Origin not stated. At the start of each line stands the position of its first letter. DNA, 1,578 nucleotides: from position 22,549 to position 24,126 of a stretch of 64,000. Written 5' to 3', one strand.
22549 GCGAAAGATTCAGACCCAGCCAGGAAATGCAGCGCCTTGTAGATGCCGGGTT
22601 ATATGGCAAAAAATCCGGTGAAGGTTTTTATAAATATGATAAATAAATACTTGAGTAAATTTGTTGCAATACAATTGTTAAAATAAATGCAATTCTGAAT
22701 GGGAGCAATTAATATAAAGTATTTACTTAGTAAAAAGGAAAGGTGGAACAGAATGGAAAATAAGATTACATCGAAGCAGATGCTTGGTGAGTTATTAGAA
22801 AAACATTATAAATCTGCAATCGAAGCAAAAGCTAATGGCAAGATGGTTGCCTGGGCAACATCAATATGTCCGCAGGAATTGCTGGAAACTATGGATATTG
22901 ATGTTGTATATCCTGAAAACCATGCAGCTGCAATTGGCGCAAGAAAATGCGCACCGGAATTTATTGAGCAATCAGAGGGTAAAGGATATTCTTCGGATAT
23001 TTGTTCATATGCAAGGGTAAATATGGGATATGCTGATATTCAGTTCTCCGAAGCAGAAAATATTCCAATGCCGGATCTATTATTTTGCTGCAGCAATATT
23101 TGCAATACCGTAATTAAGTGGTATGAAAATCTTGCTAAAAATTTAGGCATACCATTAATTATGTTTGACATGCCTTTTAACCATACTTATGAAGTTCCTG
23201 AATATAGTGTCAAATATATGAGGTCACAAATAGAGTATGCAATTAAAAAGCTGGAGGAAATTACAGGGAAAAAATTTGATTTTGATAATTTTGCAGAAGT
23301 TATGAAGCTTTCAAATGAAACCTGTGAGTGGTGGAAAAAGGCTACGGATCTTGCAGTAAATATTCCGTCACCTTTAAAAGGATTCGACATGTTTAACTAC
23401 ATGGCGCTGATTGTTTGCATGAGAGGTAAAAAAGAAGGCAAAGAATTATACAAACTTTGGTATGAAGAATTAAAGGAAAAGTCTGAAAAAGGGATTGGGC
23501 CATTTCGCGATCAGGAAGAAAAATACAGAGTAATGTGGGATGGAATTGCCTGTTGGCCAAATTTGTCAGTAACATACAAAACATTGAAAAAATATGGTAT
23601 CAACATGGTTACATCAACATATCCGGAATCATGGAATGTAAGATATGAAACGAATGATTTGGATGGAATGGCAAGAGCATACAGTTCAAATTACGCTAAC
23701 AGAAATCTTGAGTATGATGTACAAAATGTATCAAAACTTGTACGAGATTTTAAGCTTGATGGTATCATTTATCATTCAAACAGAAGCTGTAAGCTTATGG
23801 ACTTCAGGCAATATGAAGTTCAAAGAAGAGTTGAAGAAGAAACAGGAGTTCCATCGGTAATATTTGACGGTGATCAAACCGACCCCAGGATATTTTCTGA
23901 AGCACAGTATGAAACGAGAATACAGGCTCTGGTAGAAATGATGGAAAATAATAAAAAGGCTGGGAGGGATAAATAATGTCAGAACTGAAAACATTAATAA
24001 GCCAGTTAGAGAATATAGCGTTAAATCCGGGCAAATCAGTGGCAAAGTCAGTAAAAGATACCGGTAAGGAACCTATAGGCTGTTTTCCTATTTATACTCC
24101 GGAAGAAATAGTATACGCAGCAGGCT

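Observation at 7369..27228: Candidate undescribed pathway: sigma54-controlled CoA-dependent radical deoxygenation of a polyhydroxy acid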

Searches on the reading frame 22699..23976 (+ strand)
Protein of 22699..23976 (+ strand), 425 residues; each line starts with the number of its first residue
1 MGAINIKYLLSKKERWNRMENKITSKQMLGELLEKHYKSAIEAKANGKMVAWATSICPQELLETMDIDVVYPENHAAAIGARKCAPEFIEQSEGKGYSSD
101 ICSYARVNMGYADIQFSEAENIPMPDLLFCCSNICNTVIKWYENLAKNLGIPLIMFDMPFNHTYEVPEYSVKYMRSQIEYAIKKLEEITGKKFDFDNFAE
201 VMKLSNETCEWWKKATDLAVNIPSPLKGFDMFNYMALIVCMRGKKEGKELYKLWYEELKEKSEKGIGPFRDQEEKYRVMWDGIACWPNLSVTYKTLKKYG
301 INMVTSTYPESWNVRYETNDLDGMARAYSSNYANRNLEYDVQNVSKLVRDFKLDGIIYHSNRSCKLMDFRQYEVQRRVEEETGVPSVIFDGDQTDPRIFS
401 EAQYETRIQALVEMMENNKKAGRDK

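Call 4: search_protein_families(library=ncbifam, proteins=[window:22699-23976:+], max_evalue=0.00001)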
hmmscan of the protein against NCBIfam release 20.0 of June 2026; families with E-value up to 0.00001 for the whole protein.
window:22699-23976:+ (425 aa): 5 families
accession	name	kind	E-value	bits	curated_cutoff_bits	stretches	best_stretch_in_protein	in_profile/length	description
NF052455.1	HyiscapDhHadB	equivalog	8.6e-164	544.9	750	1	22-419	1-398/398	(R)-2-hydroxyisocaproyl-CoA dehydratase subunit alpha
TIGR02260.1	benz_CoA_red_B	equivalog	4.9e-44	150.6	486.55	1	30-414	12-412/413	benzoyl-CoA reductase subunit B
TIGR03191.1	benz_CoA_bzdO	equivalog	2.8e-36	125.7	448.6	2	31-318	14-301/430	benzoyl-CoA reductase, bzd-type, subunit O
NF040772.1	double_cubane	equivalog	5.4e-19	68.5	350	1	97-415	60-372/372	double-cubane-cluster-containing anaerobic reductase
NF052456.1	HyiscapDhHadC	equivalog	2.8e-08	33.1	700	1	133-415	97-372/372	(R)-2-hydroxyisocaproyl-CoA dehydratase subunit beta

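Call 15: search_solved_structures(query=window:22699-23976:+, show_alignments=1)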
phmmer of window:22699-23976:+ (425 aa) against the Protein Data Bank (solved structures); distinct sequences matched with E-value up to 0.001: 5.
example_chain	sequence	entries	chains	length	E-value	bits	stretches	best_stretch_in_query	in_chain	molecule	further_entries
3o3m_A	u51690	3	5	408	3.6e-134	451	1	22-423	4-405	alpha subunit 2-hydroxyisocaproyl-CoA dehydratase | alpha-subunit 2-hydroxyisocaproyl-CoA dehydratase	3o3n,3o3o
9g87_A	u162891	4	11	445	6.6e-41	143.8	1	60-415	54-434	3-methylbenzoyl-CoA reductase beta subunit MbdO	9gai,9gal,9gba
8s02_A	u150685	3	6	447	2e-32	115.8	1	29-419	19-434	BzdO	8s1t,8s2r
7yyl_C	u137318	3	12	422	9.4e-06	28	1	151-415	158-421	Dehydratase family protein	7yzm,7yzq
6eno_A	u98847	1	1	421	1.4e-05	27.4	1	151-414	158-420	Dehydratase family protein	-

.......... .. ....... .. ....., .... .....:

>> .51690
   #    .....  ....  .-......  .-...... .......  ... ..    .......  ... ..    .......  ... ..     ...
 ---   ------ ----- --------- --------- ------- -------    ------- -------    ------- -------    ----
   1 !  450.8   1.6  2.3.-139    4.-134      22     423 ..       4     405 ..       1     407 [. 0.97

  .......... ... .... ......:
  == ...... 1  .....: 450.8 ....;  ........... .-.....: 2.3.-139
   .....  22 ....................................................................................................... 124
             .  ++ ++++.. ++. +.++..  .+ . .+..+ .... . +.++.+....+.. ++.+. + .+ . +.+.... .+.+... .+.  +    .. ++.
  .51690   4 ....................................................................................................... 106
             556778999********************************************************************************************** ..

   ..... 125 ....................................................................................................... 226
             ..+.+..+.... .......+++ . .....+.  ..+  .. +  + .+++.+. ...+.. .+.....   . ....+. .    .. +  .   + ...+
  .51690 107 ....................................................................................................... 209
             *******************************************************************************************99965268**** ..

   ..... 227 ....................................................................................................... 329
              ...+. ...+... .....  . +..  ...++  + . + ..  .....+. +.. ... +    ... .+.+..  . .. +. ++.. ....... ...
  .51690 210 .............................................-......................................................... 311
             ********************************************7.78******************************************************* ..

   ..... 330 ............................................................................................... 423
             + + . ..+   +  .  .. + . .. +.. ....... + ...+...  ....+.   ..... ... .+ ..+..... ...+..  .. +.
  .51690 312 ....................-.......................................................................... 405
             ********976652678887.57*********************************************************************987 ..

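Call 17: find_related_loci(query=window:22699-23976:+, collection=genome_contigs, flank=10000)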
Query window:22699-23976:+ (425 aa) in genome_contigs; peptide patterns used: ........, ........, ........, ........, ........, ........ (x = any residue, [..] = any of these).
197 stretches matched a pattern; 165 encode a relative of the query (tblastn E <= 1e-3); the best 80 are kept; 80 distinct loci.
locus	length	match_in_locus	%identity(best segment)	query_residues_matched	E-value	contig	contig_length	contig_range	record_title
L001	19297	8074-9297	92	18-425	0e+0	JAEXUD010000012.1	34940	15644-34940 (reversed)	MAG: Bacillota bacterium isolate OH_HBrB_378 k127_1369739, whole genome shotgun sequence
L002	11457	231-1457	90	17-425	0e+0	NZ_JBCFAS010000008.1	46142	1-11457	MAG: Sedimentibacter sp. isolate metabat2.bin.1 NODE_385_length_46142_cov_78.280481, whole genome shotgun sequence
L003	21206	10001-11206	92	20-421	0e+0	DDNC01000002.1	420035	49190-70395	MAG TPA_asm: Firmicutes bacterium UBA2530 UBA2530_contig_181, whole genome shotgun sequence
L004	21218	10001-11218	82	19-424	0e+0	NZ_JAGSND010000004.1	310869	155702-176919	Sinanaerobacter chloroacetimidivorans strain BAD-6 LB-6_scaffold4, whole genome shotgun sequence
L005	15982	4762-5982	81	19-425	0e+0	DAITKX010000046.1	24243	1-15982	MAG TPA_asm: Bacillota bacterium isolate CTOTU53 NODE_776_length_24243_cov_2.819084, whole genome shotgun sequence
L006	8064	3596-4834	78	13-422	0e+0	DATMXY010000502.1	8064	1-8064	MAG TPA_asm: Anaerovoracaceae bacterium isolate SMAG_U13132 k141_88016, whole genome shotgun sequence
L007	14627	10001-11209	80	19-421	0e+0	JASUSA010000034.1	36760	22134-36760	MAG: Clostridiales bacterium isolate DJKA81_NP-J24_bin.23 scaffold_152, whole genome shotgun sequence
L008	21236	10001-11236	77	12-423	0e+0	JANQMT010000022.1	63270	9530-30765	MAG: Clostridia bacterium isolate PL25b_bin.38 k99_2880594, whole genome shotgun sequence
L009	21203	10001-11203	77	19-419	0e+0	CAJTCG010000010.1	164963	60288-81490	Oscillospiraceae bacterium isolate A57_49.OR.DSS genome assembly, contig: MGBC000069.10, whole genome shotgun sequence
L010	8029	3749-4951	77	19-419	0e+0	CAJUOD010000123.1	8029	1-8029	MAG TPA_asm: uncultured Oscillibacter sp. isolate MGBC145212 genome assembly, contig: MGBC145212.123, whole genome shotg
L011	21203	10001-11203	77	19-419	0e+0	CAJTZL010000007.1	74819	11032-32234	MAG TPA_asm: uncultured Oscillibacter sp. isolate MGBC120045 genome assembly, contig: MGBC120045.7, whole genome shotgun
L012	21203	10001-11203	77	19-419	0e+0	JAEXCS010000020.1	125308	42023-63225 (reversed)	MAG: Bacillota bacterium isolate OH_HBB_122 k127_1712497, whole genome shotgun sequence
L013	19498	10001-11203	76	19-419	0e+0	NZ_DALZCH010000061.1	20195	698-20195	MAG: Oscillibacter sp. isolate CTOTU46994 NODE_158_length_20195_cov_6.506653, whole genome shotgun sequence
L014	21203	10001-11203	76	19-419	0e+0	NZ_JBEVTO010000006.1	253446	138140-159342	Oscillibacter sp. GMB15532 6, whole genome shotgun sequence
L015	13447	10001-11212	77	20-423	0e+0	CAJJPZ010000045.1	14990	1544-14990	MAG TPA_asm: uncultured Eubacterium sp. isolate ERR260134-bin.27 genome assembly, contig: NODE_2799_length_14990_cov_4.3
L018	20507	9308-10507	76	20-419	0e+0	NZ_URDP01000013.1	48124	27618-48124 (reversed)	Uncultured Oscillibacter sp. isolate UMGS906, whole genome shotgun sequence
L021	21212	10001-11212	75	20-423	0e+0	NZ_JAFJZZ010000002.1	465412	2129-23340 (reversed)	Clostridium aminobutyricum strain DSM 2634 2, whole genome shotgun sequence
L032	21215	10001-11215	73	19-423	0e+0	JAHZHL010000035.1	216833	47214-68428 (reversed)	MAG: Bacillota bacterium isolate HRGM_Genome_3279 HRGM_Genome_3279_35, whole genome shotgun sequence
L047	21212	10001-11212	68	20-423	0e+0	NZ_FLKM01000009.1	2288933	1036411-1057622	Emergencia timonensis strain SN18, whole genome shotgun sequence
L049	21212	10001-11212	68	20-423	0e+0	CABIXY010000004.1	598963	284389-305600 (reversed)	Eubacteriaceae bacterium isolate MGYG-HGUT-00063 genome assembly, contig: .14207_7_28.4, whole genome shotgun sequence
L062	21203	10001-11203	67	24-424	0e+0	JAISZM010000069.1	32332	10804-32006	MAG: Eubacteriales Family XIII. Incertae Sedis bacterium isolate Nc350_bin93 k119_828879, whole genome shotgun sequence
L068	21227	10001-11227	65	17-425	0e+0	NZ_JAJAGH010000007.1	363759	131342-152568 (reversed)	Hominibacterium faecale strain SF3 contig7, whole genome shotgun sequence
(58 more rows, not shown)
